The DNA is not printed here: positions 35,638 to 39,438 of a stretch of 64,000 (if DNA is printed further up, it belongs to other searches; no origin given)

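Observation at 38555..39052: Near-perfect 180-bp tandem repeats in the C-terminal part of the tape-measure gene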

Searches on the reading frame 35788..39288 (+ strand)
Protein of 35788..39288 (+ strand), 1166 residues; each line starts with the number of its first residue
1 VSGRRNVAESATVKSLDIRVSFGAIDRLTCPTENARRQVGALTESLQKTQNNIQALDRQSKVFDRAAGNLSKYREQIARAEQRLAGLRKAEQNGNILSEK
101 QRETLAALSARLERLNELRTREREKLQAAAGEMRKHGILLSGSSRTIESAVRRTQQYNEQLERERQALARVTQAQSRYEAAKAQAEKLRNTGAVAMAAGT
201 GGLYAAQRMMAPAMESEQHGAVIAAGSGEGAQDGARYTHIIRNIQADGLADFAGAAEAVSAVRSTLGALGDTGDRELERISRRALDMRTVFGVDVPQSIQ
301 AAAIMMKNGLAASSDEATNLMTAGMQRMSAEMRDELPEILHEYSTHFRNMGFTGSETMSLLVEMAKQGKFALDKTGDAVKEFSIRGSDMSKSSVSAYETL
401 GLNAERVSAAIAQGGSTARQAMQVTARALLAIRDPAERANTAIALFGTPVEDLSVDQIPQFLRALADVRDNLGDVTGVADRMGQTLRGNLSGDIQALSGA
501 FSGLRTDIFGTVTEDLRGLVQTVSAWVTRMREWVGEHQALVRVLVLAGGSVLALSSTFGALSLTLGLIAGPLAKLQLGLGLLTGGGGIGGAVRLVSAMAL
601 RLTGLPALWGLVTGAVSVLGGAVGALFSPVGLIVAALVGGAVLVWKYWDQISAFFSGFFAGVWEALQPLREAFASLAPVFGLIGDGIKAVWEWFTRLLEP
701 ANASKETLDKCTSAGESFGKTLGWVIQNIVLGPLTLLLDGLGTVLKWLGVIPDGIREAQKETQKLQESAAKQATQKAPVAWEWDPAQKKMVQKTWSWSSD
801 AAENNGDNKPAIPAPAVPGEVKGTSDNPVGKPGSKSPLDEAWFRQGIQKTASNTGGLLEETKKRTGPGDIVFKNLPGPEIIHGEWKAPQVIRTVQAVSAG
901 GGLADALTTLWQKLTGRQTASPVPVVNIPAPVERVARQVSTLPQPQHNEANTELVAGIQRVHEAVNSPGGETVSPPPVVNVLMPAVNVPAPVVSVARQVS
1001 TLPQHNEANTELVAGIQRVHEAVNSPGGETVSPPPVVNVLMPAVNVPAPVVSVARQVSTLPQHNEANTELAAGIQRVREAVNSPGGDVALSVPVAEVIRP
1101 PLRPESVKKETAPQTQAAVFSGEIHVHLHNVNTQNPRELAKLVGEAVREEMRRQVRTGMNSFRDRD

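Call 8: search_dna_similar(query=window:35788-39288:+, collection=phages, mode=protein, max_rows=30)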
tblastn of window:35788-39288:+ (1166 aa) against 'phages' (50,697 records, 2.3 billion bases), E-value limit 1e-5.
Records with a match: 653; places in all: 655; records where one place covers at least 80% of the query: 11.
Best place of each record, by identity: <60% 653.
By first word of the organism name: Mycobacterium 125; Gordonia 88; Klebsiella 64; Streptomyces 61; Escherichia 54; Yersinia 44; Salmonella 25; Enterococcus 22; Peduovirus 18; Arthrobacter 14; and 35 more.
By host as written in the record: Mycobacterium smegmatis mc2 155 70; Gordonia terrae 3612 68; - 61; Klebsiella pneumoniae 55; Yersinia pestis EV76-CN 26; Escherichia coli 18; Streptomyces sanglieri UNT16F27A 16; Mycobacterium smegmatis mc#155 13; and 157 more.
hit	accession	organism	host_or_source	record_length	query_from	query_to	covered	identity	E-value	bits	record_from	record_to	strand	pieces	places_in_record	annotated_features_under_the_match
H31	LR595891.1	Xuanwuvirus P884B11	-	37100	1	1166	83%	39.2%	7e-95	427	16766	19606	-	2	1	Phage protein | Putative phage tail protein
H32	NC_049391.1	Xuanwuvirus P884B11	-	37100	1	1166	83%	39.2%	7e-95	427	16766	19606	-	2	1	Phage protein | tail protein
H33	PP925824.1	Escherichia phage Chuche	Escherichia coli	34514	1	1166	83%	39.0%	3e-91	414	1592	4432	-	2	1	hypothetical protein | tail protein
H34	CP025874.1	Escherichia phage 503458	Escherichia coli 503458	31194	1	1166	83%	38.6%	7e-96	429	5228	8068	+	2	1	record has no annotation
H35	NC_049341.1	Escherichia phage 503458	Escherichia coli 503458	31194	1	1166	83%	38.6%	7e-96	429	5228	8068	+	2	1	tail tape measure protein | tail protein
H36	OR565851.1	Citrobacter phage Shae_phiSM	Citrobacter rodentium DBS100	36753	2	1166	83%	38.4%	1e-91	415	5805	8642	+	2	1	tmp: tail tape measure protein, TP901 family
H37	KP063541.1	Escherichia phage P88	Escherichia coli K88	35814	1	1166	83%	38.1%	2e-92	418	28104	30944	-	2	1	tail tape measure protein | tail fiber protein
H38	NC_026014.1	Escherichia phage P88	Escherichia coli K88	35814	1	1166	83%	38.1%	2e-92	418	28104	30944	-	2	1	tail tape measure protein | tail protein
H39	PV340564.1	Escherichia phage PhiR44_2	Escherichia coli C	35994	1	1166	83%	37.7%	4e-90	412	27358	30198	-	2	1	tail length tape-measure protein | hypothetical protein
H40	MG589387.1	Enterobacter phage phiT5282H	Enterobacter cloacae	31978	1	1166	81%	35.6%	8e-43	392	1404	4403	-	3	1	hypothetical protein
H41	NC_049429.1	Enterobacter phage phiT5282H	Enterobacter cloacae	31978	1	1166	81%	35.6%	8e-43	392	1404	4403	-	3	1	tail tape measure protein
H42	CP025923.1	Escherichia phage 520873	Escherichia coli 520873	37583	1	1166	62%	46.3%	1e-48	443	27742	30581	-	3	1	record has no annotation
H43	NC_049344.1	Escherichia phage 520873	Escherichia coli 520873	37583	1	1166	62%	46.3%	1e-48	443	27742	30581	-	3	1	tail tape measure protein | tail length tape measure protein | tail protein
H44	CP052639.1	Klebsiella pneumoniae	Homo sapiens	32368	4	904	75%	33.5%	4e-43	312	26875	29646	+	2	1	phage tail tape measure protein | GpE family phage tail protein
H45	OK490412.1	Klebsiella phage Kp4860-2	Klebsiella pneumoniae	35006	16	904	74%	33.5%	2e-38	301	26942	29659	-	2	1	record has no annotation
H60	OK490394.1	Klebsiella phage Kp4845-1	Klebsiella pneumoniae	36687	2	1166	50%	45.1%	5e-50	426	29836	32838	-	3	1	record has no annotation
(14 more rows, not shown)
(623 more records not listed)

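Call 9: search_protein_families(library=pfam, proteins=[window:35788-39285:+], max_evalue=0.01)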
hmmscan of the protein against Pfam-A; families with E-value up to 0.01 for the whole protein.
window:35788-39285:+ (1166 aa): 2 families
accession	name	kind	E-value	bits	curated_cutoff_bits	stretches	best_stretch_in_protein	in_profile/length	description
PF10145.14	PhageMin_Tail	-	8.5e-17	62.1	33.2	1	255-447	14-201/201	Phage-related minor tail protein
PF09763.15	Sec3_CC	-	0.0083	16.4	27.1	0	47-127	35-115/133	Exocyst complex component Sec3, coiled-coil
